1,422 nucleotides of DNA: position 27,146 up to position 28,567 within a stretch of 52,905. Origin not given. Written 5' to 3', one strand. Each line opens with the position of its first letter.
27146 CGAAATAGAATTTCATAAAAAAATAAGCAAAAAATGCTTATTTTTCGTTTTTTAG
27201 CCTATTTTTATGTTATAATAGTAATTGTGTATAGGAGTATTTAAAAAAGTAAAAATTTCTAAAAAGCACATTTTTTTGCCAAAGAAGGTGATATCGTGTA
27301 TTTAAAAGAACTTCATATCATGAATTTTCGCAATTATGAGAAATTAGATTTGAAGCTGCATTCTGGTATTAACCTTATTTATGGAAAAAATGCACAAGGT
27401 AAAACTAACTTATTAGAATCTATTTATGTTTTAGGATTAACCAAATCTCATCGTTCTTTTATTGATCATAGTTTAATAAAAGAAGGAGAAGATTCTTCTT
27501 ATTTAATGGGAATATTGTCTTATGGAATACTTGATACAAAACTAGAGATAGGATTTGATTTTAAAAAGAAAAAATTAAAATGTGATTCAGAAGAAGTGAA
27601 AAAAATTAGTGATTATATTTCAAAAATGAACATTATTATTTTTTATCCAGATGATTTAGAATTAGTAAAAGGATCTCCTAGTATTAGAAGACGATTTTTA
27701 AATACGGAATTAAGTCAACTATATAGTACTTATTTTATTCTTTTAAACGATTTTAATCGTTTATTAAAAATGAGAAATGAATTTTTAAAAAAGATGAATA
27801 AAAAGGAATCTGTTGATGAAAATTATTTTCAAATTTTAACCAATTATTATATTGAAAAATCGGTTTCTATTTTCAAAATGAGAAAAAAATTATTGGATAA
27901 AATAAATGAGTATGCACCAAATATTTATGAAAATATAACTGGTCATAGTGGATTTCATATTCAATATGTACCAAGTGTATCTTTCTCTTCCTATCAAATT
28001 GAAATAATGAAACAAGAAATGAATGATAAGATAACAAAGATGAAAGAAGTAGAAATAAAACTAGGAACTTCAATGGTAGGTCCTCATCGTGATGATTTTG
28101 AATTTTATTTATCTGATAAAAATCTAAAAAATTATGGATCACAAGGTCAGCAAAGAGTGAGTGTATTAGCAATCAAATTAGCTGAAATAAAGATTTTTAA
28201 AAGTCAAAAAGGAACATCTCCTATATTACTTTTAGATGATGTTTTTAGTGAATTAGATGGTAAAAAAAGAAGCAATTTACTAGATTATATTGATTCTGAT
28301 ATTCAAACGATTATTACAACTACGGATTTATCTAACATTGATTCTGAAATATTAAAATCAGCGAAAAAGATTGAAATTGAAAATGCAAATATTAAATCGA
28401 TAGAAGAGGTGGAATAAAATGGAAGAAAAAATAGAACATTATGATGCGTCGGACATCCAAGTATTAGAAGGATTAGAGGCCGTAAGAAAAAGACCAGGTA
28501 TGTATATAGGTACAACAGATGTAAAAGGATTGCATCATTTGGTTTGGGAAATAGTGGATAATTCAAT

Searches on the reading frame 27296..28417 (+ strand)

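Call 11: search_protein_families(library=pfam, proteins=[window:27296-28417:+])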
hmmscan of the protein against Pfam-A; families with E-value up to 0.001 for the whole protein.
window:27296-28417:+ (373 aa): 4 families
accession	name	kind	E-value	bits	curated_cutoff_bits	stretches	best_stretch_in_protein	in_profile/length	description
PF02463.25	SMC_N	-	1.3e-19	70.9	40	1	2-344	1-198/220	RecF/RecN/SMC N terminal domain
PF13175.12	AAA_15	-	1.6e-08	35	32.1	1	1-357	1-265/374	AAA ATPase domain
PF13476.12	AAA_23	-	1.2e-07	33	27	1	5-205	1-188/201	AAA domain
PF13304.12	AAA_21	-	0.00077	20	27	0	25-342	1-297/304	AAA domain, putative AbiEii toxin, Type IV TA system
